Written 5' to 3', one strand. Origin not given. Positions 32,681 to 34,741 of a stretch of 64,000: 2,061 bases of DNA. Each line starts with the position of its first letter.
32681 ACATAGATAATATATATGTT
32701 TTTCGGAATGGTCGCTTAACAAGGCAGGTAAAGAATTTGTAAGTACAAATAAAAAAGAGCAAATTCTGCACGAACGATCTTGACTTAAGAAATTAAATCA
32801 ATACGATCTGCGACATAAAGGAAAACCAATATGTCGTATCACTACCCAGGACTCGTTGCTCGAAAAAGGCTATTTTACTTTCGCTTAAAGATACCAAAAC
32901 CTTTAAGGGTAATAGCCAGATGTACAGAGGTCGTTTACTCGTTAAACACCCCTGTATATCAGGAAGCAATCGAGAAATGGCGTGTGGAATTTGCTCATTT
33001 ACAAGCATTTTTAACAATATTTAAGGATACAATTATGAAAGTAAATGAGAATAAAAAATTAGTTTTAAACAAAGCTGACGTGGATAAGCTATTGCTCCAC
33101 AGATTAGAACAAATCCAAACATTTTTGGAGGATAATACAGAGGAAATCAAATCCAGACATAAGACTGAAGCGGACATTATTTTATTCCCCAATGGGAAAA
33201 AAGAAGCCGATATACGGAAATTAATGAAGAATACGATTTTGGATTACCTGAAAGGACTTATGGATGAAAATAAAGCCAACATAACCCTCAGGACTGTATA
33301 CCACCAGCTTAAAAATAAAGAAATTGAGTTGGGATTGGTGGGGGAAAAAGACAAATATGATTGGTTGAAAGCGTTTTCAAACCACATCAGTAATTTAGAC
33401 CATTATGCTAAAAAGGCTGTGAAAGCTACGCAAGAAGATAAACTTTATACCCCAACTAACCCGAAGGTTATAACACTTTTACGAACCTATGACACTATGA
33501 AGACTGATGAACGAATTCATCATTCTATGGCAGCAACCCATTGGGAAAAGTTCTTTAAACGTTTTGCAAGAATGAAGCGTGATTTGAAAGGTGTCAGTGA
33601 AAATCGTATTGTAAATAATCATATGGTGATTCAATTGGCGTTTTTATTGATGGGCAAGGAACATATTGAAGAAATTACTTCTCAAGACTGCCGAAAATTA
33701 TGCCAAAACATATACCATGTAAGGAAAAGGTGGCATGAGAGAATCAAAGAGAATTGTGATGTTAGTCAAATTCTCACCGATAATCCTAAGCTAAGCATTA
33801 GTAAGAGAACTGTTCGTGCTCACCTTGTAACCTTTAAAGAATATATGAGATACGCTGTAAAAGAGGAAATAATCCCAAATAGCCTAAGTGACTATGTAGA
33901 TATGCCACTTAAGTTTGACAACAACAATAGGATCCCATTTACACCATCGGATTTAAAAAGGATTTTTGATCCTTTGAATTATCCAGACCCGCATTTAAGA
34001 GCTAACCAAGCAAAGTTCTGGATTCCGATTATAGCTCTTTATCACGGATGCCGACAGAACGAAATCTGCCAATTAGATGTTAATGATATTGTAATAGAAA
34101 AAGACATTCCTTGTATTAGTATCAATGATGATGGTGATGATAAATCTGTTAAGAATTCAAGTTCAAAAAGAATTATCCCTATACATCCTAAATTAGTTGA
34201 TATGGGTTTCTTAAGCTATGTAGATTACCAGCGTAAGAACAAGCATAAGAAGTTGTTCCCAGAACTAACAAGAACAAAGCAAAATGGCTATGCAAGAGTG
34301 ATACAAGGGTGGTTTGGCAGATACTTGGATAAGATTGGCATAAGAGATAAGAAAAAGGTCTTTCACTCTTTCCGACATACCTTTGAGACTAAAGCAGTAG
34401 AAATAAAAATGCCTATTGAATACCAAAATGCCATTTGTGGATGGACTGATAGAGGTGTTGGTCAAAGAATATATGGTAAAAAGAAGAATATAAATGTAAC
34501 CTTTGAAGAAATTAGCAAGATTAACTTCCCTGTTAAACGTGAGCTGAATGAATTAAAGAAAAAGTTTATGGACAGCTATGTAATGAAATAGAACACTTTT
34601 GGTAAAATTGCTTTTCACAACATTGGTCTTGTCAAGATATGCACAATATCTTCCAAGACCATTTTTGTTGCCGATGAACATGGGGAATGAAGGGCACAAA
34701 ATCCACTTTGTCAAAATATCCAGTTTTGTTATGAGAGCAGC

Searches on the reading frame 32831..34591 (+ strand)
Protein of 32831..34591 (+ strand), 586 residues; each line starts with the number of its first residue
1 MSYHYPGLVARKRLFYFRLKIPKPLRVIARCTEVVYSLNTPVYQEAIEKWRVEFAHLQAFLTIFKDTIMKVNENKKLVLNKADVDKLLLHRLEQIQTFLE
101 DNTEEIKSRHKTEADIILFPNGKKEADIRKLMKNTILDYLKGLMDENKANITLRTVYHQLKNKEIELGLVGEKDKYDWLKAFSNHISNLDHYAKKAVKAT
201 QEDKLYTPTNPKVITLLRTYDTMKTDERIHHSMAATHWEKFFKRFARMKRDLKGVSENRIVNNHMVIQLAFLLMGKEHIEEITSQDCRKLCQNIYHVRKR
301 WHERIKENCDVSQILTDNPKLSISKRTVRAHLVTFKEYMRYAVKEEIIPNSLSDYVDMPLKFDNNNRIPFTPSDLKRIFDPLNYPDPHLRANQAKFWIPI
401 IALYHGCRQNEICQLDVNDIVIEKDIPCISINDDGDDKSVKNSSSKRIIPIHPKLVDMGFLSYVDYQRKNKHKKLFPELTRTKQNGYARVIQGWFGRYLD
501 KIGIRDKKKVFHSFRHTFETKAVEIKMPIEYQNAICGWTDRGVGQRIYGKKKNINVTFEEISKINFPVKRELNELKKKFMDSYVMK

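Call 6: search_protein_families(library=pfam, proteins=[window:32831-34591:+], max_evalue=0.01)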
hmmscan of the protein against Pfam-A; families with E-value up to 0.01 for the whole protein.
window:32831-34591:+ (586 aa): 2 families
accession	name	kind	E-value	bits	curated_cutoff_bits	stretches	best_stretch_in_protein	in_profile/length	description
PF00589.27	Phage_integrase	-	1.6e-12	48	27.1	1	400-548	29-165/172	Phage integrase family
PF20172.3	DUF6538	-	3.7e-08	33.4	27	1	8-58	2-52/60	Domain of unknown function (DUF6538)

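Call 14: find_related_loci(query=window:32831-34591:+, collection=genome_contigs, flank=10000)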
Query window:32831-34591:+ (586 aa) in genome_contigs; peptide patterns used: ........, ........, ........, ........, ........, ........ (x = any residue, [..] = any of these).
57 stretches matched a pattern; 23 encode a relative of the query (tblastn E <= 1e-3); 23 distinct loci.
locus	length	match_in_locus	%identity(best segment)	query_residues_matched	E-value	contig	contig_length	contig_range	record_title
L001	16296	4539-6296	80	1-586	0e+0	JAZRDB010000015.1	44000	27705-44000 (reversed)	MAG: Alphaproteobacteria bacterium isolate T1900045509_YK20190203.MAGScoT_cleanbin_000008 SGB_7547_k141_1028991, whole g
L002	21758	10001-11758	71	1-586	0e+0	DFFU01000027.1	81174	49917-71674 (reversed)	MAG TPA_asm: Alphaproteobacteria bacterium UBA3768 UBA3768_contig_5778, whole genome shotgun sequence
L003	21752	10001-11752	70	1-585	0e+0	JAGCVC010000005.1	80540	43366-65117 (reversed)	MAG: Alphaproteobacteria bacterium isolate RGIG10150 Yak_Rumen-4__c563959, whole genome shotgun sequence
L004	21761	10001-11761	68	1-586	0e+0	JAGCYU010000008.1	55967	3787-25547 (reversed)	MAG: Alphaproteobacteria bacterium isolate RGIG10246 Yak_Rumen-5__c509982, whole genome shotgun sequence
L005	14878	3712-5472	68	1-586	0e+0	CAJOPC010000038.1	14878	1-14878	uncultured Alphaproteobacteria bacterium isolate Rumen_Coassembly_mag_2400 genome assembly, contig: k87_21005971, whole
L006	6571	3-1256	97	169-586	0e+0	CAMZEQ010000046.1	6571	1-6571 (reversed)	MAG TPA_asm: uncultured Alphaproteobacteria bacterium isolate SRR10912534_bin.114_metaWRAP_v1.3_MAG genome assembly, con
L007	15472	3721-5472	69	1-586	0e+0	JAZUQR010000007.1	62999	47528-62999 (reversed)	MAG: Alphaproteobacteria bacterium isolate T1900044856_TS20190322.MAGScoT_cleanbin_000019 SGB_3064_k141_659484, whole ge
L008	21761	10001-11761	66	1-586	0e+0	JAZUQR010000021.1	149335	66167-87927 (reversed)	MAG: Alphaproteobacteria bacterium isolate T1900044856_TS20190322.MAGScoT_cleanbin_000019 SGB_3064_k141_945185, whole ge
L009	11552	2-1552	67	70-586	0e+0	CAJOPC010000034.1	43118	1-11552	uncultured Alphaproteobacteria bacterium isolate Rumen_Coassembly_mag_2400 genome assembly, contig: k87_19053173, whole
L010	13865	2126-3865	58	1-586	0e+0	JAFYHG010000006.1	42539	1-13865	MAG: Alphaproteobacteria bacterium isolate RGIG7089 Sheep_Rumen.Co__c263101, whole genome shotgun sequence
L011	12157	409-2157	55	1-586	0e+0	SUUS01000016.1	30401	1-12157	MAG: Alphaproteobacteria bacterium isolate SIG52 NODE_30999_length_30401_cov_5.288498, whole genome shotgun sequence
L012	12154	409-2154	54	1-586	0e+0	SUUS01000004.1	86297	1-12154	MAG: Alphaproteobacteria bacterium isolate SIG52 NODE_6656_length_86297_cov_5.284391, whole genome shotgun sequence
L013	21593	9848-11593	54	1-586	0e+0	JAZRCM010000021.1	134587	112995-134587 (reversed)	MAG: Alphaproteobacteria bacterium isolate T1900045514_YK20190208.MAGScoT_cleanbin_000005 SGB_7587_k141_2198957, whole g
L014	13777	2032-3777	53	1-586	0e+0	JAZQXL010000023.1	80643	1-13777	MAG: Alphaproteobacteria bacterium isolate T1900045162_TC20190156.MAGScoT_cleanbin_000005 SGB_5084_k141_1657138, whole g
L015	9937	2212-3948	53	1-583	0e+0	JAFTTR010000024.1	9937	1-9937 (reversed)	MAG: Alphaproteobacteria bacterium isolate RGIG4140 Roe_deer_Colon-1__c584353, whole genome shotgun sequence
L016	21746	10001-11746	54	1-586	0e+0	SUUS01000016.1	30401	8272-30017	MAG: Alphaproteobacteria bacterium isolate SIG52 NODE_30999_length_30401_cov_5.288498, whole genome shotgun sequence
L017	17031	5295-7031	53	1-583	0e+0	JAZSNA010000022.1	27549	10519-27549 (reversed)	MAG: Alphaproteobacteria bacterium isolate T1900044552_TS20190018.MAGScoT_cleanbin_000020 SGB_252_k141_2149989, whole ge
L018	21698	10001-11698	54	1-570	0e+0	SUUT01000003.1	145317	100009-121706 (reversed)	MAG: Alphaproteobacteria bacterium isolate SIG53 NODE_2341_length_145317_cov_11.850885, whole genome shotgun sequence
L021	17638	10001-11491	54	86-586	0e+0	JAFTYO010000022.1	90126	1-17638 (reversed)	MAG: Alphaproteobacteria bacterium isolate RGIG4267 Roe_deer_Colon.Co__c1027787, whole genome shotgun sequence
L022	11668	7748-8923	60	201-586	3e-164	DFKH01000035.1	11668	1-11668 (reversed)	MAG TPA_asm: Alphaproteobacteria bacterium UBA3650 UBA3650_contig_145979, whole genome shotgun sequence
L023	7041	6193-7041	53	5-291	7e-95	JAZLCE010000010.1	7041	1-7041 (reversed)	MAG: Alphaproteobacteria bacterium isolate T1900045053_TC20190046.MAGScoT_cleanbin_000005 SGB_4532_k141_2891747, whole g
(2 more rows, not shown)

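Call 30: search_protein_families(library=padloc, proteins=[L003:3808-5823:-, L008:174-3080:-, L008:3082-4233:-, L013:1015-2673:-, L013:2676-3788:-, L018:2021-4918:-, L016:3583-6693:-, L017:802-1959:-], max_evalue=0.001)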
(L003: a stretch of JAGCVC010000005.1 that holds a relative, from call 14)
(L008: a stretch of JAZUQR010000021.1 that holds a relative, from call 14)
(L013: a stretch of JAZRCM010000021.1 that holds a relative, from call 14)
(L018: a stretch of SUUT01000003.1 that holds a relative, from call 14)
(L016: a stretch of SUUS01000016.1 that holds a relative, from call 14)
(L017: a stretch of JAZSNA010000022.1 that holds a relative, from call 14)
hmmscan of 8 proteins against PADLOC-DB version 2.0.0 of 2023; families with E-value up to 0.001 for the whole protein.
L003:3808-5823:- (671 aa): 25 families
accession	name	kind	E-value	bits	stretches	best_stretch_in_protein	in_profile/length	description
PDLC02693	Orf5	-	2.2e-104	348.4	1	18-561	8-539/543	Orf5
PDLC04157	HEC-06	-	6e-55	184.9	1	4-561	10-552/558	-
PDLC04155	HEC-06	-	2e-53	179.7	1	6-560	10-554/562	-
PDLC02702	Orf5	-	2.6e-50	169.8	1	19-557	3-534/543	Orf5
PDLC04154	HEC-06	-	1.6e-46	157.2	1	3-556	9-556/569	-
PDLC02700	Orf5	-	5.2e-41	139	1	10-561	5-552/555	Orf5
PDLC02687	Orf5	-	6.4e-38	128.8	1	2-549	2-543/543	Orf5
PDLC02695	Orf5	-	7.4e-34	115.1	2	3-170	5-166/601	Orf5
PDLC02701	Orf5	-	4e-30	102.9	2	10-295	12-308/596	Orf5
PDLC02691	Orf5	-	3.8e-28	96.4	2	172-559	199-574/579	Orf5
PDLC02689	Orf5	-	7e-22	75.7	2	2-224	2-210/558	Orf5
PDLC02792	SspE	-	2e-20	70.8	2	5-103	10-120/771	SspE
PDLC02692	Orf5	-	1.2e-18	65.1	1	12-558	1-550/558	Orf5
PDLC02686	Orf5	-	4.2e-18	63.2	1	2-553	4-555/566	Orf5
PDLC02786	SspE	-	3.3e-16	56.8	1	5-104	10-116/766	SspE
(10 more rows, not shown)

L008:174-3080:- (968 aa): 1 family
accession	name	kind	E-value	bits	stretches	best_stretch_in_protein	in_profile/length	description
PDLC04166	Dsr1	-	3.4e-41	139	1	234-839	520-1107/1227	-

L008:3082-4233:- (383 aa): 0 families

L013:1015-2673:- (552 aa): 13 families
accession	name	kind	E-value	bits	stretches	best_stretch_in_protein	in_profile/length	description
PDLC00252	LmuB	-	4.5e-122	406.6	1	1-547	3-551/554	AAA ATPase domain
PDLC03860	LmuB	-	3.2e-45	152.7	1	1-547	4-557/565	-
PDLC00254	LmuB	-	2.9e-41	139.8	1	1-550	4-559/563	AAA ATPase domain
PDLC00249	LmuB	-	8.5e-35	118.5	1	2-549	5-557/565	AAA ATPase domain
PDLC00257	LmuB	-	1.1e-24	85.3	1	1-548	4-566/571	AAA ATPase domain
PDLC00253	LmuB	-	1.2e-19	68.3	1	5-545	8-549/567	AAA ATPase domain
PDLC00258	LmuB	-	3.2e-19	67.5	1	1-345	4-353/376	AAA ATPase domain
PDLC03859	LmuB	-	7.3e-18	63.1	1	1-515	3-586/611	-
PDLC00256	LmuB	-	1.1e-16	58.7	1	1-548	4-557/563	AAA ATPase domain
PDLC00255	LmuB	-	3.3e-14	50.6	1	5-431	8-416/550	AAA ATPase domain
PDLC04663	PDC-M46B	-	2.6e-06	24.7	1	1-87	1-84/483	-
PDLC04526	PDC-M22B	-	1.2e-05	22.2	1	21-425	20-407/535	-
PDLC00263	LmuB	-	0.00019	19.4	1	20-199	22-200/204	AAA ATPase domain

L013:2676-3788:- (370 aa): 1 family
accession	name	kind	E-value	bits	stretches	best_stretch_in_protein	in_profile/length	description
PDLC00241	LmuA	-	7.6e-63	211.1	1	49-365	3-306/314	DUF4297 domain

L018:2021-4918:- (965 aa): 44 families (the best 25 are shown)
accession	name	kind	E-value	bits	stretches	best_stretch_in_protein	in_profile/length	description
PDLC02619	DrmD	-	2.1e-192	639.6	2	32-663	26-657/872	DrmD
PDLC02500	BrxHI|BrxHII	-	8.7e-67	224.4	2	28-470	81-528/933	BrxHI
PDLC02621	DrmD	-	1.4e-64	216.8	1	35-658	118-740/1040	DrmD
PDLC02623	DrmD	-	4.6e-56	188.2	3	241-635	382-716/1040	DrmD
PDLC02504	BrxHI|BrxHII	-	2.5e-54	182.6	1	31-638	102-674/971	BrxHII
PDLC00659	HmaA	-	7.2e-54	181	1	32-599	98-670/1176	SNF2 helicase / DEAD-box helicase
PDLC02840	DpdE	-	2.4e-45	153.2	2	31-278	152-376/1091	DpdE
PDLC02620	DrmD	-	5.9e-45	151.6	2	476-568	514-606/1060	DrmD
PDLC02843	DpdE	-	4.3e-41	138.8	2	32-216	152-316/1091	DpdE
PDLC02572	DrmA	-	1.5e-40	137.1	1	37-556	117-639/1043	DrmA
PDLC02632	DrmD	-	4.4e-40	135.8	1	37-556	122-642/662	DrmD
PDLC02634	DrmD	-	1.8e-39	133.2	1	24-623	77-670/900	DrmD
PDLC02193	PLD_Helicase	-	6.1e-37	125.2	2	378-579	649-837/905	-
PDLC02844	DpdE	-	1.8e-36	123.4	2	31-246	146-354/1074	DpdE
PDLC02846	DpdE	-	8.3e-35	117.9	1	30-542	154-663/1034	DpdE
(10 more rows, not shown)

L016:3583-6693:- (1036 aa): 0 families

L017:802-1959:- (385 aa): 6 families
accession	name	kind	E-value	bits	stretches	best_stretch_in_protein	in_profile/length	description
PDLC05078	PDC-S72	-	3.4e-116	386.4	1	43-324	5-283/377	-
PDLC04838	PDC-S04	-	6.6e-23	79.6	1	115-278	38-192/209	-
PDLC04839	PDC-S04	-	5.5e-10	37.3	1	135-279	55-196/205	-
PDLC03963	SoFic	-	1.4e-06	25.9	1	117-369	89-337/361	-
PDLC04842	PDC-S04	-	4e-05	21.4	1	142-240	45-124/202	-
PDLC04841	PDC-S04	-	0.00039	18.1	0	144-241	145-223/292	-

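Call 31: search_protein_families(library=pfam, proteins=[L004:2890-3957:-, L004:1031-2038:-, L003:3808-5823:-, L008:174-3080:-, L008:3082-4233:-, L013:1015-2673:-, L013:2676-3788:-, L018:2021-4918:-, L016:3583-6693:-, L017:802-1959:-], max_evalue=0.001)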
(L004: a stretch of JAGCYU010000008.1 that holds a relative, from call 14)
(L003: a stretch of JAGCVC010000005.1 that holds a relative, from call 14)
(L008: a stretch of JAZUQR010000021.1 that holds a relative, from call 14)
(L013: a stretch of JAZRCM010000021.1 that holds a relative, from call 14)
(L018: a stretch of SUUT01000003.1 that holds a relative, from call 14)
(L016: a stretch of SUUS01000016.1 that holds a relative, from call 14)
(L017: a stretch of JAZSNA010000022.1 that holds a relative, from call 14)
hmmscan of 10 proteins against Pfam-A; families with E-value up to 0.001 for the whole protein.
L004:2890-3957:- (355 aa): 0 families

L004:1031-2038:- (335 aa): 45 families (the best 25 are shown)
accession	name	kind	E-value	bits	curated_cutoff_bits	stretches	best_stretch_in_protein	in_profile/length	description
PF13384.12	HTH_23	-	1.8e-27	94.8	24.6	2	244-271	13-40/50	Homeodomain-like domain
PF02796.21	HTH_7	-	1.6e-24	86.2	23.8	2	137-165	11-39/45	Helix-turn-helix domain of resolvase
PF13518.12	HTH_28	-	5.3e-23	81.2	25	1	244-271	8-35/52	Helix-turn-helix domain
PF13936.12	HTH_38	-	4.2e-22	78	27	1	187-217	12-42/44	Helix-turn-helix domain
PF08281.18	Sigma70_r4_2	-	5.7e-20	71.2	25.7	0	21-42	26-47/54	Sigma-70, region 4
PF04218.19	CENP-B_N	-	1.5e-16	60.2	21.2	0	140-166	15-41/53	CENP-B N-terminal DNA-binding domain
PF13551.12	HTH_29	-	8.5e-16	58.2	28.1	1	244-271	7-35/64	Winged helix-turn helix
PF08279.18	HTH_11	-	2.9e-15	56.3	25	0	13-45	7-39/55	HTH domain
PF14493.12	HTH_40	-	1.2e-14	54.8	27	0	15-46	6-37/89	Helix-turn-helix domain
PF15978.11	TnsD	-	2.8e-14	53.3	32.4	0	206-281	155-232/355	Tn7-like transposition protein D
PF00196.25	GerE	-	9.9e-13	47.9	23.5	0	235-265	4-34/57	Bacterial regulatory proteins, luxR family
PF01710.22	HTH_Tnp_IS630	-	8.3e-12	45.7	21.3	0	139-237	10-113/119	Transposase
PF19610.4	DUF6115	-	4e-11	43.9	27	0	219-260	82-122/134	Family of unknown function (DUF6115)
PF12728.13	HTH_17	-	8e-11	42.5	27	0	252-278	5-31/51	Helix-turn-helix domain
PF04545.22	Sigma70_r4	-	1.1e-10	41.3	24.1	0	18-43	17-42/50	Sigma-70, region 4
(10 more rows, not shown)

L003:3808-5823:- (671 aa): 2 families
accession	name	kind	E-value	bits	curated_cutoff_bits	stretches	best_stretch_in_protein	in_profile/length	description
PF03235.19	GmrSD_N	-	3.4e-34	119.1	33.2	1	9-227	2-199/199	GmrSD restriction endonuclease, N-terminal domain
PF07510.16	GmrSD_C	-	4.5e-20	72.4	23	1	424-558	2-137/138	GmrSD restriction endonucleases, C-terminal domain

L008:174-3080:- (968 aa): 0 families

L008:3082-4233:- (383 aa): 0 families

L013:1015-2673:- (552 aa): 0 families

L013:2676-3788:- (370 aa): 1 family
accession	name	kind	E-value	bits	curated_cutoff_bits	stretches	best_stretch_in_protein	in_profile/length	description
PF14130.12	Cap4_nuclease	-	3.4e-09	37.6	26.2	1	52-150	2-104/200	Cap4, dsDNA endonuclease domain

L018:2021-4918:- (965 aa): 6 families
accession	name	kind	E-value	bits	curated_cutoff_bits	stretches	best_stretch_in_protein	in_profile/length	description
PF00176.29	SNF2-rel_dom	-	1.5e-35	123.1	24.9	1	42-285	1-252/290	SNF2-related domain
PF00271.37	Helicase_C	-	1.8e-19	70.5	23.5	1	416-540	11-110/110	Helicase conserved C-terminal domain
PF00270.35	DEAD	-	2.1e-11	44.3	26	1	43-200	4-162/167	DEAD/DEAH box helicase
PF04851.21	ResIII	-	2.8e-11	44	22.5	1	37-198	2-163/164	Type III restriction enzyme, res subunit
PF13872.12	AAA_34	-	0.00022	20.7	27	1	51-176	55-196/306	P-loop containing NTP hydrolase pore-1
PF09848.15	SLFN-g3_helicase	-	0.00079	19.2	24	0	135-174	74-94/354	Schlafen group 3, DNA/RNA helicase domain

L016:3583-6693:- (1036 aa): 2 families
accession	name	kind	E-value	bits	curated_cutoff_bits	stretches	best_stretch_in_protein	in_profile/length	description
PF03797.25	Autotransporter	-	5.9e-43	147.9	26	1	781-1016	1-255/255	Autotransporter beta-domain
PF02415.23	Chlam_PMP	-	6.9e-29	97.2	20.6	0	498-514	2-19/19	Chlamydia polymorphic membrane protein (Chlamydia_PMP) repeat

L017:802-1959:- (385 aa): 4 families
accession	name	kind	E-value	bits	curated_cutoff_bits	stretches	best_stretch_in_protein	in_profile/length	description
PF02661.23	Fic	-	4.6e-12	47.1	24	1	139-246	2-93/93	Fic/DOC family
PF13412.12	HTH_24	-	2.4e-09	37.1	21.9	1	326-369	4-47/48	Winged helix-turn-helix DNA-binding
PF08280.17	HTH_Mga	-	0.00011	22.6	23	1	321-365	1-45/59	M protein trans-acting positive regulator (MGA) HTH domain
PF13404.12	HTH_AsnC-type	-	0.00034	20.8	27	1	329-354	7-32/42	AsnC-type helix-turn-helix domain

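Call 40: find_related_loci(query=window:32831-34591:+, collection=viral_contigs, flank=10000)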
Query window:32831-34591:+ (586 aa) in viral_contigs; peptide patterns used: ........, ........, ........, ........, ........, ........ (x = any residue, [..] = any of these).
2 stretches matched a pattern, but none encodes a relative of the query by tblastn (E <= 1e-3).

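Call 45: search_dna_similar(query=window:32831-34591:+, collection=phages, mode=protein, max_evalue=0.001, max_rows=10)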
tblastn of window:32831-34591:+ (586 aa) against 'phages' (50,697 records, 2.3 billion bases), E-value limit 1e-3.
Records with a match: 11; places in all: 11; records where one place covers at least 80% of the query: 0.
Best place of each record, by identity: <60% 11.
By first word of the organism name: Ralstonia 4; Bacteriophage 3; Streptococcus 2; Pseudomonas 1; Butyrivibrio 1.
By host as written in the record: - 3; Ralstonia solanacearum 3; Pseudomonas aeruginosa PACL 1; Butyrivibrio fibrisolvens DSM 3071 1; Streptococcus equinus MPR1 1; Streptococcus equinus MPR2 1; Ralstonia solanacearum R355 1.
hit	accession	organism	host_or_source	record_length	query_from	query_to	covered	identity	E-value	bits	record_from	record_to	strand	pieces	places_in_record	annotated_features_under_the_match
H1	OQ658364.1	Pseudomonas phage sp.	Pseudomonas aeruginosa PACL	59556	238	568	56%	26.7%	1e-23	112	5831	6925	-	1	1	putative integrase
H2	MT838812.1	Bacteriophage sp.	human fecal samples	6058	323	567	42%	31.6%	2e-25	117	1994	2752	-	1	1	record has no annotation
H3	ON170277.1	Ralstonia phage YO164_2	Ralstonia solanacearum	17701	370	568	34%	35.0%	2e-24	115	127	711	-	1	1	record has no annotation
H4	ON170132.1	Ralstonia phage YO079_2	Ralstonia solanacearum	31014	370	568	34%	35.0%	2e-24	115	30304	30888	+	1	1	record has no annotation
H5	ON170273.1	Ralstonia phage YO163_2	Ralstonia solanacearum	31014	370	568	34%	35.0%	2e-24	115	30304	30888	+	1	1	record has no annotation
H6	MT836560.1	Bacteriophage sp.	human fecal samples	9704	363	537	30%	35.7%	7e-25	115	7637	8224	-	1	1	record has no annotation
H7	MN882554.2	Butyrivibrio phage Idris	Butyrivibrio fibrisolvens DSM 3071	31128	340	565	39%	23.7%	6e-4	49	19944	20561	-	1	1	hypothetical protein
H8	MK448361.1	Streptococcus satellite phage Javan208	Streptococcus equinus MPR1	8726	307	517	36%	23.8%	1e-3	48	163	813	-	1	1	integrase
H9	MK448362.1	Streptococcus satellite phage Javan209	Streptococcus equinus MPR2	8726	307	517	36%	23.8%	1e-3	48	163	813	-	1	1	integrase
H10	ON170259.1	Ralstonia phage YO154_2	Ralstonia solanacearum R355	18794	364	488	21%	38.4%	1e-14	84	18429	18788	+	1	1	record has no annotation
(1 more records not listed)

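Call 46: search_dna_similar(query=window:32831-34591:+, collection=plasmids, mode=protein, max_evalue=0.001, max_rows=10)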
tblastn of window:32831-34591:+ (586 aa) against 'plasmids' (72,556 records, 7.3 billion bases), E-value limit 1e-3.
Records with a match: 82; places in all: 97; records where one place covers at least 80% of the query: 0.
Best place of each record, by identity: <60% 82.
By first word of the organism name: Providencia 19; Azospirillum 8; Ralstonia 7; Sinorhizobium 5; Acetobacter 5; Bradyrhizobium 4; Proteus 4; Pseudochrobactrum 3; Escherichia 3; Sphingomonas 2; and 19 more.
By predicted mobility (MOB-suite, as given by PLSDB): non-mobilizable 38; conjugative 33; mobilizable 11.
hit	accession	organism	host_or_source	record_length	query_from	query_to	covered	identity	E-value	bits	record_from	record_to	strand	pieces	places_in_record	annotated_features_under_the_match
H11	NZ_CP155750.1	Sphingomonas parapaucimobilis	Chinese cabbage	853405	204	567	62%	28.0%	5e-28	127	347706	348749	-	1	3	site-specific integrase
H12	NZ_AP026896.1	Aeromonas caviae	Microbe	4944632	232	550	54%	28.3%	3e-21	106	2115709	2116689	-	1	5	none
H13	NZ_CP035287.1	Paracoccus versutus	whole organism,soil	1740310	240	516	47%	26.2%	1e-18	98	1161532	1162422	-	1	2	none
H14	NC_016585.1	Azospirillum lipoferum 4B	-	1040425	319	566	42%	29.3%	3e-25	119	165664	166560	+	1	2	none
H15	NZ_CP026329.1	Acidithiobacillus caldus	pure culture,spring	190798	342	567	39%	31.4%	1e-20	104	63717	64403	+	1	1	site-specific integrase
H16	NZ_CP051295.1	Ralstonia solanacearum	Plantain,cell culture,stem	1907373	325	549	38%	31.4%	3e-23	112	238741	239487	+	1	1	none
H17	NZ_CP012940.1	Ralstonia solanacearum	plantain,cell culture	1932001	325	549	38%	31.4%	3e-23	112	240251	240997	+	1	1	none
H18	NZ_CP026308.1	Ralstonia solanacearum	Musa sp.,pure culture,plants with Moko ...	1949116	325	549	38%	31.4%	3e-23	112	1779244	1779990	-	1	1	none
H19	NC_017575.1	Ralstonia solanacearum Po82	-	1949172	325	549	38%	31.4%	3e-23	112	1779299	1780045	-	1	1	none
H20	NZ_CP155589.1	Ralstonia solanacearum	Musa sp.,cell culture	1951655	325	549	38%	31.4%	3e-23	112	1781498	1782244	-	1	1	none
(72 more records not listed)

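Call 50: get_annotated_region(hit=H2, flank=6000)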
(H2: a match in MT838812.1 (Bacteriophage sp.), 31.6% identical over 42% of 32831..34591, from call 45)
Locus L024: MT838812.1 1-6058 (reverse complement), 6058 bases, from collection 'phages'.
description: UNVERIFIED: Bacteriophage sp. clone scaffold_8785 genomic sequence.
organism: Bacteriophage sp. (NCBI taxid 38018)
taxonomy: Viruses
host: -; source: human fecal samples; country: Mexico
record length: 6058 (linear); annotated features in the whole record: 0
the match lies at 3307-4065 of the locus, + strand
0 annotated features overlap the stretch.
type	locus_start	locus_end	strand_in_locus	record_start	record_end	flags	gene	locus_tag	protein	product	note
